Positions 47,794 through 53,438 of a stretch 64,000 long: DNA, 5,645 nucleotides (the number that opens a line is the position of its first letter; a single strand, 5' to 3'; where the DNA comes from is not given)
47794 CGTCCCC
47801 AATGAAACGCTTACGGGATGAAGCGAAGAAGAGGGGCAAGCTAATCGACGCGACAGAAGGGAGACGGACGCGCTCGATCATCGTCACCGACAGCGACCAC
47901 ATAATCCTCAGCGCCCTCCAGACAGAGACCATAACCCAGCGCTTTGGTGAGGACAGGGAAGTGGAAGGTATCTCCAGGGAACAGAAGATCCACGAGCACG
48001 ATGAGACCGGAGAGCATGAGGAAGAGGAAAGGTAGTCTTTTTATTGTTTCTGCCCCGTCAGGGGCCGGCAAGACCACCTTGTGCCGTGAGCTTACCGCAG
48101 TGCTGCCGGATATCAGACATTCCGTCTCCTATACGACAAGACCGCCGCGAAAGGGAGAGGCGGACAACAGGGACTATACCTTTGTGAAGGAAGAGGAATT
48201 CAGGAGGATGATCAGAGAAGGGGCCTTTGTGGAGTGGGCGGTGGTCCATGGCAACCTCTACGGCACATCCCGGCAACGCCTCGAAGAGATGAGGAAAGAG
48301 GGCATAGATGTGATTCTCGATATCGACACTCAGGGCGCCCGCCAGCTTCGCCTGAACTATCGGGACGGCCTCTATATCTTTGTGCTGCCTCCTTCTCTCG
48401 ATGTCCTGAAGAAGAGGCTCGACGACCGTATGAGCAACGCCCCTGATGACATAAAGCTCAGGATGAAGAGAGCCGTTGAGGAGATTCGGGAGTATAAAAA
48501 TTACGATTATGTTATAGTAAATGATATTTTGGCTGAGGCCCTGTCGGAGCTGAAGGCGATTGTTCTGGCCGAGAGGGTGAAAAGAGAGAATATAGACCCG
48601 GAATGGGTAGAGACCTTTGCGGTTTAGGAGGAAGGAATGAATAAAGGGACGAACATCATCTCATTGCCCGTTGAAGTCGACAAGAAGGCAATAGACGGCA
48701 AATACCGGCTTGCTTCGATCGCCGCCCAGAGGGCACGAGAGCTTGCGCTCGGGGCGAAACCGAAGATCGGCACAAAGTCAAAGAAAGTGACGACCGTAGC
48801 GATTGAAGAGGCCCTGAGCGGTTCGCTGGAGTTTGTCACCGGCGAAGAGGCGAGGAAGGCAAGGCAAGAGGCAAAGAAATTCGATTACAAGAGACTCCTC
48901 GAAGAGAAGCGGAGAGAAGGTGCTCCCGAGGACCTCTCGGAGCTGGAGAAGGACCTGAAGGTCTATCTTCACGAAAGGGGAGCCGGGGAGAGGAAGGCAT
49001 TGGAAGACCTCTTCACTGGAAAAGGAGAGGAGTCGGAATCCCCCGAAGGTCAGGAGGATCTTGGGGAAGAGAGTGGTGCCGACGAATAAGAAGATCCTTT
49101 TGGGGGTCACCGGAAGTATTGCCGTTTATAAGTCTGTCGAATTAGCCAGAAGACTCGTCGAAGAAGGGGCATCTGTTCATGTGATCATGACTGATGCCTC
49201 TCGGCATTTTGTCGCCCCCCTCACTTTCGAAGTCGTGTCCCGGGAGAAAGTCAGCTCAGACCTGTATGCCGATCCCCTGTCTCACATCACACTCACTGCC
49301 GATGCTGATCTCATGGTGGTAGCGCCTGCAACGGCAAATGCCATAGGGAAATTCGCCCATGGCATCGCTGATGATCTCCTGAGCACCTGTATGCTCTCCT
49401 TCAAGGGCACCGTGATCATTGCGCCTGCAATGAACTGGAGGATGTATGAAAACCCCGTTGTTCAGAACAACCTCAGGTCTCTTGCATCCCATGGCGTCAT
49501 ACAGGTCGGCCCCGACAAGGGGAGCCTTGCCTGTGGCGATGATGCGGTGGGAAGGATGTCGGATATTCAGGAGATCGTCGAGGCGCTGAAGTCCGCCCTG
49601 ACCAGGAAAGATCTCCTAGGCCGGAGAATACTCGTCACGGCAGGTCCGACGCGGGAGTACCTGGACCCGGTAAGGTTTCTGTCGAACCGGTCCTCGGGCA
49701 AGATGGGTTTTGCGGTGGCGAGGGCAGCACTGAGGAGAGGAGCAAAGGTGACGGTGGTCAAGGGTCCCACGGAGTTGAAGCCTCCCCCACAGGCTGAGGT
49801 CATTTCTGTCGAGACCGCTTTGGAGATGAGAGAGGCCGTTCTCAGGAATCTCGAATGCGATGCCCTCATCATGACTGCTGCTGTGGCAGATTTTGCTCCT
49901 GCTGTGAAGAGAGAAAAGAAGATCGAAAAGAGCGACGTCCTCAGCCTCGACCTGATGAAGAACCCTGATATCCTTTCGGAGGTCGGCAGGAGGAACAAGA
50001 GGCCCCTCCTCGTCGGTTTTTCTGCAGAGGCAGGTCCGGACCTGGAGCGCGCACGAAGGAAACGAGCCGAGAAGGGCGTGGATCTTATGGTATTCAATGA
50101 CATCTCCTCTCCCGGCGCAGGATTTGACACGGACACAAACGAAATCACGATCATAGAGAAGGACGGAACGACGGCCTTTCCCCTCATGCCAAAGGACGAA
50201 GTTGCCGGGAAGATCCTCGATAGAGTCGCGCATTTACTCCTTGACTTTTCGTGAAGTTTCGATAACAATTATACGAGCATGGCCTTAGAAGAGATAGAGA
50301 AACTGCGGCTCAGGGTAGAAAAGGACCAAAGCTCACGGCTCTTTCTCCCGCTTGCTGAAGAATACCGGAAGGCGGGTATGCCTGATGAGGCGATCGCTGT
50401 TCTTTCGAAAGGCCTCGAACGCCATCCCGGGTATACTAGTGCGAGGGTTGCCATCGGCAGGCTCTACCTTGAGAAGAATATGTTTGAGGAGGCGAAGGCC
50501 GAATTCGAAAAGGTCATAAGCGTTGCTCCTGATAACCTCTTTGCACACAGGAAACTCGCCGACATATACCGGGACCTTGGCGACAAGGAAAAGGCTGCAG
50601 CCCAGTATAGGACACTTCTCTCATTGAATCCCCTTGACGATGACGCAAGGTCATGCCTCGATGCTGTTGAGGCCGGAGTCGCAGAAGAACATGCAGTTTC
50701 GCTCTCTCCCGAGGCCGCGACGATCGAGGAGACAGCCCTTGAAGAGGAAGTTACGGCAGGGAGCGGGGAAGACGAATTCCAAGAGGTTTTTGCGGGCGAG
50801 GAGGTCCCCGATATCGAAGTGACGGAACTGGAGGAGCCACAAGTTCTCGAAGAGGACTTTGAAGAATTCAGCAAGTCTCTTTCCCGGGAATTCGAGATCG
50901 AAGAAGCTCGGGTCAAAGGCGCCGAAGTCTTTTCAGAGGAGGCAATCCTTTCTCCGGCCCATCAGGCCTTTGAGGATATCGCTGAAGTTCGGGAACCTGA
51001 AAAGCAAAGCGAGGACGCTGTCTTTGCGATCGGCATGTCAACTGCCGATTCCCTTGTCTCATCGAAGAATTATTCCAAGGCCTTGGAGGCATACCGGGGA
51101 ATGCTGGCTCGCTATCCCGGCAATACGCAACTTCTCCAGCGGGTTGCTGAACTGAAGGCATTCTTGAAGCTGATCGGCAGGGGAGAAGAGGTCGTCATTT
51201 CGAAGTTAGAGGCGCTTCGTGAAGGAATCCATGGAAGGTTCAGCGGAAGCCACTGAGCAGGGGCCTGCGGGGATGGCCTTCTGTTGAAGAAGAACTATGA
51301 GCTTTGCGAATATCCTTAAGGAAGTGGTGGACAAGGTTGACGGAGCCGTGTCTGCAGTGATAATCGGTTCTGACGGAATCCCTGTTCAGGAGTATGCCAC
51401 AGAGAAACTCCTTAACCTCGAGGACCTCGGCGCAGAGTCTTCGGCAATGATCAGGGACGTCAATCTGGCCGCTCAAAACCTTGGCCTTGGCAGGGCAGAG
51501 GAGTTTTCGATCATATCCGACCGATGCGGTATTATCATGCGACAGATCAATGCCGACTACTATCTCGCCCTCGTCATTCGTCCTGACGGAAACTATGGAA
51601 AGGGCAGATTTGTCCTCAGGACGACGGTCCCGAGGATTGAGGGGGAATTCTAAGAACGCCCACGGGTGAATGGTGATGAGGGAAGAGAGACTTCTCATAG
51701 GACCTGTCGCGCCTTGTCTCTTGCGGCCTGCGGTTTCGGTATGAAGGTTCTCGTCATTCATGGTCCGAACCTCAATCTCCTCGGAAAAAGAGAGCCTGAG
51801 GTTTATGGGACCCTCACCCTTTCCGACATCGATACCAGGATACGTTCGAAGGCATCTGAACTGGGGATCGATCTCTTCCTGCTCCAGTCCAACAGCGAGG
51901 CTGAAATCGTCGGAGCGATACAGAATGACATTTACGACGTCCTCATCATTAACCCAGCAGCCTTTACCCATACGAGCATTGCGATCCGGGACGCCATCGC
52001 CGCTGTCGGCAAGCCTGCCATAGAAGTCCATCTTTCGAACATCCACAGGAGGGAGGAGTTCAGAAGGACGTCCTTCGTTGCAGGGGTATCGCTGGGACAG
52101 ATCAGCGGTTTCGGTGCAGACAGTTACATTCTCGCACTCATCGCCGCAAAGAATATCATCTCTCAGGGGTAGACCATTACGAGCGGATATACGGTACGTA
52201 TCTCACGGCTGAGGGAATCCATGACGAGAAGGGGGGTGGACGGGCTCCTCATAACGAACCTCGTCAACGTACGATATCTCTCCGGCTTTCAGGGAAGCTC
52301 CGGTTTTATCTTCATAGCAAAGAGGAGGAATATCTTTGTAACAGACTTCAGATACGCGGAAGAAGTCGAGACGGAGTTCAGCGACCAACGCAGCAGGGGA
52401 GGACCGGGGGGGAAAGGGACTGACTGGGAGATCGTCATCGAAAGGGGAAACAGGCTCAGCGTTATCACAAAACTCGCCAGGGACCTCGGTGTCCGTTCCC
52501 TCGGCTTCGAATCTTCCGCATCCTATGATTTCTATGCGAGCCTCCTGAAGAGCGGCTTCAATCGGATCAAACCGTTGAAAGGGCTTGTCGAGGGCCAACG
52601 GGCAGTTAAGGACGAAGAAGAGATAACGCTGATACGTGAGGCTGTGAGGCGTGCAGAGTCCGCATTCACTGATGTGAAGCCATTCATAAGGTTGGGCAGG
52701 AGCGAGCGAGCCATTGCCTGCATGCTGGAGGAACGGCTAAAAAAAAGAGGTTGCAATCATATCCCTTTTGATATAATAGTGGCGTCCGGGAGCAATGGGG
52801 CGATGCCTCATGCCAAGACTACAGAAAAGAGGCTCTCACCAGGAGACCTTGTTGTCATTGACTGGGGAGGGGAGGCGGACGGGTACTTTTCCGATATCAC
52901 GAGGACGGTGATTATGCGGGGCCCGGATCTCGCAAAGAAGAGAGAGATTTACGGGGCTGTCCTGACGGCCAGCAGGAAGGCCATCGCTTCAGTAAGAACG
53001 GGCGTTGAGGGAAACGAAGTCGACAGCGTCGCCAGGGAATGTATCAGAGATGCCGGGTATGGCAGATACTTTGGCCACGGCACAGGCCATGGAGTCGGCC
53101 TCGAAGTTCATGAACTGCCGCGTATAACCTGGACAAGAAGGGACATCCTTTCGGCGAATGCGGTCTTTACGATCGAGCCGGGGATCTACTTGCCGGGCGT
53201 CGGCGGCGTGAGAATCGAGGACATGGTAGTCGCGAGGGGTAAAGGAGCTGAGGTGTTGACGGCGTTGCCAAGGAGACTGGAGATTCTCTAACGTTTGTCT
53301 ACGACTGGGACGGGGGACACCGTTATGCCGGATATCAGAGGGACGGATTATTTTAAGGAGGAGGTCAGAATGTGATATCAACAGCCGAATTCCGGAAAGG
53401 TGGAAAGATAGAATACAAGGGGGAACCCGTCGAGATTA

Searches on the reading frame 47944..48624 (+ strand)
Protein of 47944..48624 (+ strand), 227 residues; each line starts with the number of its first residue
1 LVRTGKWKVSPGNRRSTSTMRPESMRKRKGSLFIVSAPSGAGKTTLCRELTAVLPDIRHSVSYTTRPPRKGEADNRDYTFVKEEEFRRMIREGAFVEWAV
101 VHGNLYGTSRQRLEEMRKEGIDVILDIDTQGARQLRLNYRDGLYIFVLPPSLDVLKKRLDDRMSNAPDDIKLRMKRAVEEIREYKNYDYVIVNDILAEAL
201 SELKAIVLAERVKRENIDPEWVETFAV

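Call 71: search_protein_families(library=pfam, proteins=[window:47944-48624:+], max_evalue=0.00001)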
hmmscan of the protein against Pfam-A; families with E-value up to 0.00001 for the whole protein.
window:47944-48624:+ (227 aa): 1 family
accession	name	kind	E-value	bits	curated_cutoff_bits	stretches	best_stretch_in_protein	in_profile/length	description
PF00625.27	Guanylate_kin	-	1.6e-45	155.5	25.2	1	32-208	4-180/182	Guanylate kinase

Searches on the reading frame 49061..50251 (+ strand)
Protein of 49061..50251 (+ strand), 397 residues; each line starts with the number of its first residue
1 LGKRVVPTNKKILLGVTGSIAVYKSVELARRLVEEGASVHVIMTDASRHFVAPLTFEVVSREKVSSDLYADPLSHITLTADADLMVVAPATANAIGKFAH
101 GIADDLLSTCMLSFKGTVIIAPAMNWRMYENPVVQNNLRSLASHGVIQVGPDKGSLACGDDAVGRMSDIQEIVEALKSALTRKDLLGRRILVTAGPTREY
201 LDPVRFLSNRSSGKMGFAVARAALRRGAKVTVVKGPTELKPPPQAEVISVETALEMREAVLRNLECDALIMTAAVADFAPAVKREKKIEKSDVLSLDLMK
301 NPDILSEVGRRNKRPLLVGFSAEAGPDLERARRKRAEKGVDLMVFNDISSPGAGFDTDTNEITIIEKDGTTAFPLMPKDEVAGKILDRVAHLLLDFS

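Call 71: search_protein_families(library=pfam, proteins=[window:49061-50251:+], max_evalue=0.00001)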
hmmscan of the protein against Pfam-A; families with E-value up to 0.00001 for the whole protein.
window:49061-50251:+ (397 aa): 2 families
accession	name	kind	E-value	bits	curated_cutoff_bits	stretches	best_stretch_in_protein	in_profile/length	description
PF04127.22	DFP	-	2.7e-70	236.4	22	1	186-365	2-186/186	DNA/pantothenate metabolism flavoprotein C-terminal domain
PF02441.25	Flavoprotein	-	3.5e-35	121.4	22.7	1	10-178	1-160/162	Flavoprotein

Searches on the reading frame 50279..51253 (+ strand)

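Call 71: search_protein_families(library=pfam, proteins=[window:50279-51253:+], max_evalue=0.00001)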
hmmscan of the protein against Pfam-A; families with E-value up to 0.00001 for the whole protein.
window:50279-51253:+ (325 aa): 12 families
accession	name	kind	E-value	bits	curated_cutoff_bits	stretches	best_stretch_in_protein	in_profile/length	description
PF13428.12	TPR_14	-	5.6e-20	70.3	23.5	0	23-61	5-43/44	Tetratricopeptide repeat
PF07719.23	TPR_2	-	5.4e-19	67.1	27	0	89-118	3-32/34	Tetratricopeptide repeat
PF14559.12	TPR_19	-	4.4e-17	62.6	25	1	31-85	3-57/68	Tetratricopeptide repeat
PF13181.12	TPR_8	-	1.1e-16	59.9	25.7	0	55-86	3-34/34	Tetratricopeptide repeat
PF00515.34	TPR_1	-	4.9e-14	51.9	27.8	0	59-86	7-34/34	Tetratricopeptide repeat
PF13174.12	TPR_6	-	6.4e-13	48.9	26.3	0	92-118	5-31/33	Tetratricopeptide repeat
PF13432.12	TPR_16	-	1.8e-12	47.9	32.7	1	58-118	2-62/65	Tetratricopeptide repeat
PF13414.12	TPR_11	-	7.9e-11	41.9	26.8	0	95-127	2-34/42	TPR repeat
PF13424.12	TPR_12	-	1.1e-08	35.5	30.1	0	29-83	13-75/77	Tetratricopeptide repeat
PF13431.12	TPR_17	-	2.6e-08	34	24.4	0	76-106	2-32/34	Tetratricopeptide repeat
PF13176.12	TPR_7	-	1.7e-07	31.2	27.9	0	90-120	2-32/36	Tetratricopeptide repeat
PF24575.1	TPR_Slam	-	2.8e-07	31.4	35.2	0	251-285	49-83/104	Surface lipoprotein assembly modifier, N-terminal TPR repeats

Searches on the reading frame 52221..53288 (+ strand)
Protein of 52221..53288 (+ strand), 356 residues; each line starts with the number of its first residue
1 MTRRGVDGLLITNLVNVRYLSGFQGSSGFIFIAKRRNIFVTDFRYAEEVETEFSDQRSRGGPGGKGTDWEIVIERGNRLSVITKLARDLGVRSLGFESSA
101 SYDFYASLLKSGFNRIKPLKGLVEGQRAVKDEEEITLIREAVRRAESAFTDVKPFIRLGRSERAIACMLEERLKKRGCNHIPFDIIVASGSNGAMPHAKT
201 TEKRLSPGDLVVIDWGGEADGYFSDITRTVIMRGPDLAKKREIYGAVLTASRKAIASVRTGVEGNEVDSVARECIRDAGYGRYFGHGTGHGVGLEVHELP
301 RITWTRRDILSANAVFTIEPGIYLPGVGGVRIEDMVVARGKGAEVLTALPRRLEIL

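Call 71: search_protein_families(library=pfam, proteins=[window:52221-53288:+], max_evalue=0.00001)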
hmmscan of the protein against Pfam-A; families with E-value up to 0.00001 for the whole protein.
window:52221-53288:+ (356 aa): 2 families
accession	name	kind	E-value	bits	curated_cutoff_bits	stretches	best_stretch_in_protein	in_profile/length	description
PF00557.29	Peptidase_M24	-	1.2e-63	215.1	23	1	137-337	2-205/208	Metallopeptidase family M24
PF01321.24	Creatinase_N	-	9.7e-17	62.1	22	1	1-129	9-128/128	Creatinase/Prolidase N-terminal domain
